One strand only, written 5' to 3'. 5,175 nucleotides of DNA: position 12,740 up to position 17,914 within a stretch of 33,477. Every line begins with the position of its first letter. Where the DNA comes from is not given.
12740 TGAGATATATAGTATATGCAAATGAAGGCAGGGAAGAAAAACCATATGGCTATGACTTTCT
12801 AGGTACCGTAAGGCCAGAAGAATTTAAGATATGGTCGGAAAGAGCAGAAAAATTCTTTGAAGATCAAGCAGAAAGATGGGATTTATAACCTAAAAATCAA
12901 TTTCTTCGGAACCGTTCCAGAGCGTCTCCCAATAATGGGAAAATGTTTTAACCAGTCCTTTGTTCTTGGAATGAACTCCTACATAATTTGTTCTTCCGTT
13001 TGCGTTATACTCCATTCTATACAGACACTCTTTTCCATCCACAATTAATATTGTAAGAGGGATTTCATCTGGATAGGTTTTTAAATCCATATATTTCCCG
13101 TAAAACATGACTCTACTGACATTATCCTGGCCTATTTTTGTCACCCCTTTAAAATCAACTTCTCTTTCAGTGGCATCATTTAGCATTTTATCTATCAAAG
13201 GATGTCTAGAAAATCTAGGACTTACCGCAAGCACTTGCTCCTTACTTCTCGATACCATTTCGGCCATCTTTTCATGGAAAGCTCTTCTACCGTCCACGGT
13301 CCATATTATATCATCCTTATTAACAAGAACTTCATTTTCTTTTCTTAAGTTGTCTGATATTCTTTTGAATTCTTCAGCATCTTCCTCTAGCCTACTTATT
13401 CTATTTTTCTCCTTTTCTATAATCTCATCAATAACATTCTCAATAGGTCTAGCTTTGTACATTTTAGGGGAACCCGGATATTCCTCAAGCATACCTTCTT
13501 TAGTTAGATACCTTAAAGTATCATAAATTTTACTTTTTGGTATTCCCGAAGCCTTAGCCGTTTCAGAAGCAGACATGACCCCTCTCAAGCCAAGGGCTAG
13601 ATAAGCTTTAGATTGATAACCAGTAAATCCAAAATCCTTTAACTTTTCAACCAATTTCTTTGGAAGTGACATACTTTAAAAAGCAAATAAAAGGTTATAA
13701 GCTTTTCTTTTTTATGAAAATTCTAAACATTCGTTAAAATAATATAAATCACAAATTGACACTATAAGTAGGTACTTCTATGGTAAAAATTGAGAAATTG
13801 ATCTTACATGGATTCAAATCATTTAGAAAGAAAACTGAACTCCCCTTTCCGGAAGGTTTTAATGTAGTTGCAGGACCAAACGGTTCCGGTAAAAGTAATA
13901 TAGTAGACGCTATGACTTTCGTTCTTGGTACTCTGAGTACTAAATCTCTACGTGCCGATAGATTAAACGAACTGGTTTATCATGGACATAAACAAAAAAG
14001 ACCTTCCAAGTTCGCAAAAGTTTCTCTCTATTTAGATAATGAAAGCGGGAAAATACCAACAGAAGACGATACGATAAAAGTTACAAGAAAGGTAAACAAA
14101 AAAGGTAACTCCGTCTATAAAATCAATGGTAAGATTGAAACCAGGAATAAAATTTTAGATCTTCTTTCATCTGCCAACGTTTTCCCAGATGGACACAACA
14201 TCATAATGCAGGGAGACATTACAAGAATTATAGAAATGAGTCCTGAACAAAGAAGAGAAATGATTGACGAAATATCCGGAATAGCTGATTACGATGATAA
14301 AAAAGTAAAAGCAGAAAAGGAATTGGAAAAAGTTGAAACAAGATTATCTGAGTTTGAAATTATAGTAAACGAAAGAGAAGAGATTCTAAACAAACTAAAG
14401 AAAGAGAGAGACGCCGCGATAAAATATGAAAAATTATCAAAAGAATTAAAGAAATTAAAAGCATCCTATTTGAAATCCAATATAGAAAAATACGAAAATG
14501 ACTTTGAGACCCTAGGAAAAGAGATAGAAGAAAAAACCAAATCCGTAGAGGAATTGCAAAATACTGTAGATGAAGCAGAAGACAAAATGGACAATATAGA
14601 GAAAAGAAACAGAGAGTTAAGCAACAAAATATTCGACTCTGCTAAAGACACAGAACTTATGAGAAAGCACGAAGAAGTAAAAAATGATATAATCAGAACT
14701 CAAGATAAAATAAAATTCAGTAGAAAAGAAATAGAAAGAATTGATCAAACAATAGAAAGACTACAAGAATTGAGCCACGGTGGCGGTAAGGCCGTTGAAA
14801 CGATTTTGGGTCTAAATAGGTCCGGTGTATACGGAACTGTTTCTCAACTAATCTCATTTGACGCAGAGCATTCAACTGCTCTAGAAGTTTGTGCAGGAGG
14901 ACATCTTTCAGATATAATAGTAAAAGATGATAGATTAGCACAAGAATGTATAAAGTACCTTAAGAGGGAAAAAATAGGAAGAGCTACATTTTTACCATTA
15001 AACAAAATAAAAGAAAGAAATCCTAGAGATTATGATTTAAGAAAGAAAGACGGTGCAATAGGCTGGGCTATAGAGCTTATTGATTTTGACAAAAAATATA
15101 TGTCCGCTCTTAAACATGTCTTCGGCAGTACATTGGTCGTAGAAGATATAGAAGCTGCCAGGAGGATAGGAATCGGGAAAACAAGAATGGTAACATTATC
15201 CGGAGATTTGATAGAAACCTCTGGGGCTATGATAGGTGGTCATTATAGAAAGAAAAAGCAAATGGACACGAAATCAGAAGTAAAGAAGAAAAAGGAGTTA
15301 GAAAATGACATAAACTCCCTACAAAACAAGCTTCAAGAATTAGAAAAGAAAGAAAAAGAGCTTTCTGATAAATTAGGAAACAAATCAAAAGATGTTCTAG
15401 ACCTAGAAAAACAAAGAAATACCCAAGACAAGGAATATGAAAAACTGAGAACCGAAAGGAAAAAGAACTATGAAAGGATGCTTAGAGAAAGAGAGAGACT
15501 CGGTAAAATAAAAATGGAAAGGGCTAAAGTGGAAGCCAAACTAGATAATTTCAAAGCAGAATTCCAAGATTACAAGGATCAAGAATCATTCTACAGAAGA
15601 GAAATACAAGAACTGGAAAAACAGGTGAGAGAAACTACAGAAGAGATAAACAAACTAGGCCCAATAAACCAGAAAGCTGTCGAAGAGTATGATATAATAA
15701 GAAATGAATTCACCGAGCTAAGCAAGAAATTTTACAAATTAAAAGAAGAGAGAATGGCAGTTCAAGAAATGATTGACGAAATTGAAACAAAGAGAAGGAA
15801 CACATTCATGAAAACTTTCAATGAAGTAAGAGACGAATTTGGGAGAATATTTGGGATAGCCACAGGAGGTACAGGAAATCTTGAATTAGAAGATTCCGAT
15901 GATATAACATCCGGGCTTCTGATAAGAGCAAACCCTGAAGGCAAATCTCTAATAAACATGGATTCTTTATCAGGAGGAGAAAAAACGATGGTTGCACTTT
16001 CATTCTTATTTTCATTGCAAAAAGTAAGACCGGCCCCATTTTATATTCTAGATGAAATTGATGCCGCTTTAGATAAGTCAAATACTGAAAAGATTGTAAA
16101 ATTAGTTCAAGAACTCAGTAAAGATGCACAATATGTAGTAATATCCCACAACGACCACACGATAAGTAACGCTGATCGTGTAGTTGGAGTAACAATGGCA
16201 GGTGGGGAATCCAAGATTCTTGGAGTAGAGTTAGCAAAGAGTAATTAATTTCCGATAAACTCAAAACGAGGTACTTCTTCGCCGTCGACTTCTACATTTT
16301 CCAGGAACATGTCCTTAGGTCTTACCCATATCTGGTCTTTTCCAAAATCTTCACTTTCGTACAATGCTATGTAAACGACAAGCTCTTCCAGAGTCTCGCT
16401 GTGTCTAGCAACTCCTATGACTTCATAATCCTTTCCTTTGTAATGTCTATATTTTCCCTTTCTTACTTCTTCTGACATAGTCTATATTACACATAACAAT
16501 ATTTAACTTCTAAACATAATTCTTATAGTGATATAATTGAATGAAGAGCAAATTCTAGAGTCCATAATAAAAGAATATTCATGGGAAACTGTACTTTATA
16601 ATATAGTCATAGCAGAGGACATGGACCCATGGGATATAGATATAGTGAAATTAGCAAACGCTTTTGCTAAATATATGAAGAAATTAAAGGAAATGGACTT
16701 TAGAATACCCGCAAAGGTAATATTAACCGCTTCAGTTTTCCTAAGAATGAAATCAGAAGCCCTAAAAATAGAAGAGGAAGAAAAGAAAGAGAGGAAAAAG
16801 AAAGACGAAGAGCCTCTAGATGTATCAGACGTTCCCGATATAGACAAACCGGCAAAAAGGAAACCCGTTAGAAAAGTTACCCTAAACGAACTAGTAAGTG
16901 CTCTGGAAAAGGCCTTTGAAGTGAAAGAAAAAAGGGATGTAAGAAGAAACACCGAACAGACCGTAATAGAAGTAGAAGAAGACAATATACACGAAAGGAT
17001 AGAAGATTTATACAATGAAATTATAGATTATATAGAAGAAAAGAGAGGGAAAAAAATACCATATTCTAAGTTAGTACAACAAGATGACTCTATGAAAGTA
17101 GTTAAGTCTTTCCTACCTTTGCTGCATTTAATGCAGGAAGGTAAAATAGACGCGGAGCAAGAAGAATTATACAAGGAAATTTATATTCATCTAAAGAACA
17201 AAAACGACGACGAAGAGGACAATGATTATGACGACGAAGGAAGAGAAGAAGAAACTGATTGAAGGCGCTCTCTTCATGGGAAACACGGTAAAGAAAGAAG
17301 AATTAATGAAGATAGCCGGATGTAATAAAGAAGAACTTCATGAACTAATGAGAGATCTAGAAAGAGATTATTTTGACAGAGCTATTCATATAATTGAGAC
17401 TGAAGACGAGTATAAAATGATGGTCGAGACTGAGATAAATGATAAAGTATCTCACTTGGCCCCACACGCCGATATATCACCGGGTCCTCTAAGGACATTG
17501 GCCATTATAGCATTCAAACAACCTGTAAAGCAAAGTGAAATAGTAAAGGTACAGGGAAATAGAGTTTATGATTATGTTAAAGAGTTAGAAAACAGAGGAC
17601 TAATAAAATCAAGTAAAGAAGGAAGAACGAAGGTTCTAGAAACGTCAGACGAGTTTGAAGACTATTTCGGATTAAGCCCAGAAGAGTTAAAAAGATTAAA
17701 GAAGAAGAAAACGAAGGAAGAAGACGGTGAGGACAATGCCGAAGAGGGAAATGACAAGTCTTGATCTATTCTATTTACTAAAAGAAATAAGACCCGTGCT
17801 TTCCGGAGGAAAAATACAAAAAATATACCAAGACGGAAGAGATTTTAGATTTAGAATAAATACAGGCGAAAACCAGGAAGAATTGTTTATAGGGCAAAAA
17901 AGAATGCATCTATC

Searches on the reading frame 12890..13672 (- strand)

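Call 17: search_protein_families(library=ncbifam, proteins=[window:12890-13672:-], max_evalue=1)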
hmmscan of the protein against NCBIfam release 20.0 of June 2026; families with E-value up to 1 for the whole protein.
window:12890-13672:- (260 aa): 7 families
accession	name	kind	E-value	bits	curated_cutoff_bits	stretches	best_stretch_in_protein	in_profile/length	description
NF047390.1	TransRegTrmBL1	equivalog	9.6e-17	61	650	1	6-152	5-142/341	HTH-type sugar sensing transcriptional regulator TrmBL1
NF041141.1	tran_reg_TrmBL2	equivalog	1.1e-16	61.1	530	1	6-256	5-262/264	HTH-type transcriptional regulator TrmBL2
NF040851.1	tran_reg_TrmB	equivalog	1.6e-12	47.3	600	1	1-155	1-143/338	HTH-type sugar-sensing transcriptional regulator TrmB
NF047392.1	TransRegTrmBHalo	equivalog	3.7e-09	36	500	1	8-91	10-93/349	HTH-type sugar sensing transcriptional regulator TrmB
NF041091.1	asp_aminotase_Arch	equivalog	0.0021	16.9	550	1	67-154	35-121/376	aspartate aminotransferase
NF033516.0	transpos_IS3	equivalog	0.02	14.1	160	1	28-130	10-99/369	IS3 family transposase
NF005895.0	PRK07860.1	equivalog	0.15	10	802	1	111-162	7-57/811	NADH-quinone oxidoreductase subunit G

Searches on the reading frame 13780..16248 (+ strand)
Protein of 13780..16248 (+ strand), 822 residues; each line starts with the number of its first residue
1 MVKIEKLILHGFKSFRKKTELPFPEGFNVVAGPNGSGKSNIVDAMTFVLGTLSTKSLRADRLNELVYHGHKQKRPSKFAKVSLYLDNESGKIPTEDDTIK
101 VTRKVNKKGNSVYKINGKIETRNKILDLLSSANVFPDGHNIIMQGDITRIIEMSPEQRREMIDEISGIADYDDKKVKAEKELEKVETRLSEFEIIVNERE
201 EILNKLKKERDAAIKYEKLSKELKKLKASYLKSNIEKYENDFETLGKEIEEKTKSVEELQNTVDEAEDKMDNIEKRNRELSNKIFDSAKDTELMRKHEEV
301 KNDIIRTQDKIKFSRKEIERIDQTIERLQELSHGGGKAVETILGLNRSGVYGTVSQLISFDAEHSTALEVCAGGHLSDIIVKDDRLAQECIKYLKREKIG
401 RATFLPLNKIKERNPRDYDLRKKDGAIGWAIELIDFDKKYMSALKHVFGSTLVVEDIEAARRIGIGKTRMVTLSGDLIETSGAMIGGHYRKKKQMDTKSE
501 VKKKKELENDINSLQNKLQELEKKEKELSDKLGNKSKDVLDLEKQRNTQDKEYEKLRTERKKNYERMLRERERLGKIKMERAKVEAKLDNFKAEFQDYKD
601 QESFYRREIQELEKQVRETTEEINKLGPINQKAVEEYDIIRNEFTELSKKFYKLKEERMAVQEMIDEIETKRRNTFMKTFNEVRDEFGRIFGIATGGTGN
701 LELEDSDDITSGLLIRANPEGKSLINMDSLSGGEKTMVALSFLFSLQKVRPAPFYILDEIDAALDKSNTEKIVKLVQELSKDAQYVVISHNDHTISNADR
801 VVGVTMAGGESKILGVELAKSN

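Call 12: search_protein_families(library=pfam, proteins=[window:13780-16248:+], max_evalue=0.001)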
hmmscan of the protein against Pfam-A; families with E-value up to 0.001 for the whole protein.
window:13780-16248:+ (822 aa): 7 families
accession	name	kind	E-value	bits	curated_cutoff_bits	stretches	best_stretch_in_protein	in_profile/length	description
PF02463.25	SMC_N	-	3.1e-64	216.8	40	1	4-808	2-216/220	RecF/RecN/SMC N terminal domain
PF06470.18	SMC_hinge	-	2.4e-33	115.4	22.5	1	348-463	2-115/116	SMC proteins Flexible Hinge Domain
PF13304.12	AAA_21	-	1.1e-12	49.1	27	2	520-795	51-303/304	AAA domain, putative AbiEii toxin, Type IV TA system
PF13476.12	AAA_23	-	1.7e-12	48.8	27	1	6-249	1-200/201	AAA domain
PF13175.12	AAA_15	-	3.9e-10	40.3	32.1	1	3-319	2-261/374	AAA ATPase domain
PF13555.12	AAA_29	-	3.3e-06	27.2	27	1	9-49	6-46/61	P-loop containing region of AAA domain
PF13166.12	AAA_13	-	0.00048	19.4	36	1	505-744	279-515/713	AAA domain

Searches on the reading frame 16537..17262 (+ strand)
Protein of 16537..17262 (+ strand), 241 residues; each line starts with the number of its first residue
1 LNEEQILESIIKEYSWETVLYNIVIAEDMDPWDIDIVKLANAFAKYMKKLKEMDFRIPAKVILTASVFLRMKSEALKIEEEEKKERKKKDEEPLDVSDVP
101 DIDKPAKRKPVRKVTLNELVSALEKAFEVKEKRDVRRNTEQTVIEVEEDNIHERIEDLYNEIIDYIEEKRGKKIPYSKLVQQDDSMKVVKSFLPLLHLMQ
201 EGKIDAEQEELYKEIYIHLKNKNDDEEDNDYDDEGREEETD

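Call 17: search_protein_families(library=ncbifam, proteins=[window:16537-17262:+], max_evalue=1)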
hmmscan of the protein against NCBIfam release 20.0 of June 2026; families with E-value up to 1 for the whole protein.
window:16537-17262:+ (241 aa): 6 families
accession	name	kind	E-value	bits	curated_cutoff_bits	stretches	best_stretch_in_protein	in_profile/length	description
NF000995.0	PRK00104.1-4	equivalog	3.4e-16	59.4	315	2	79-223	118-249/251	segregation/condensation protein A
NF000994.0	PRK00104.1-3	equivalog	3.5e-16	59.6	234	2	20-92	18-92/246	segregation/condensation protein A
NF000992.0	PRK00104.1-1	equivalog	8.5e-09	35.3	417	2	113-223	145-246/247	segregation/condensation protein A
NF000993.0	PRK00104.1-2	equivalog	1.8e-07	31.1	268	2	20-91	15-86/237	segregation/condensation protein A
NF033870.1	VOMP_auto_Cterm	subfamily_domain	0.015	14.7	500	1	39-206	58-202/347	Vomp family autotransporter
NF050069.2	PqqD_rel_WgkC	exception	0.28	11.2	110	1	142-185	53-96/103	PqqD family peptide maturation chaperone WgkC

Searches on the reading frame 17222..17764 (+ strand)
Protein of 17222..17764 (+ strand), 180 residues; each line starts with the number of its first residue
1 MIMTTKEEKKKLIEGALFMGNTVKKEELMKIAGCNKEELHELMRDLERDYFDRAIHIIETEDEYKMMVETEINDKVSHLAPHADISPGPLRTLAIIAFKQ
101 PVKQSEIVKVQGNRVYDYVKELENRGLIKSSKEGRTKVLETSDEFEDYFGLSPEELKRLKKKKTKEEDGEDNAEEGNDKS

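Call 17: search_protein_families(library=ncbifam, proteins=[window:17222-17764:+], max_evalue=1)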
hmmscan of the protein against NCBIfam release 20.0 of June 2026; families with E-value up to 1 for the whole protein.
window:17222-17764:+ (180 aa): 3 families
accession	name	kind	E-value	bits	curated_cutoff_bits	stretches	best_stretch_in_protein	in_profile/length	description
TIGR00281.1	TIGR00281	equivalog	8.4e-29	100.5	89.2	1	10-166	3-171/186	SMC-Scp complex subunit ScpB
NF001106.1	PRK00135.2-1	exception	2.6e-08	33.2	300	1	6-164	199-370/377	SMC-Scp complex subunit ScpB, long form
NF006811.0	PRK09333.1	equivalog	0.092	12.3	156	1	100-136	83-119/150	30S ribosomal protein S19e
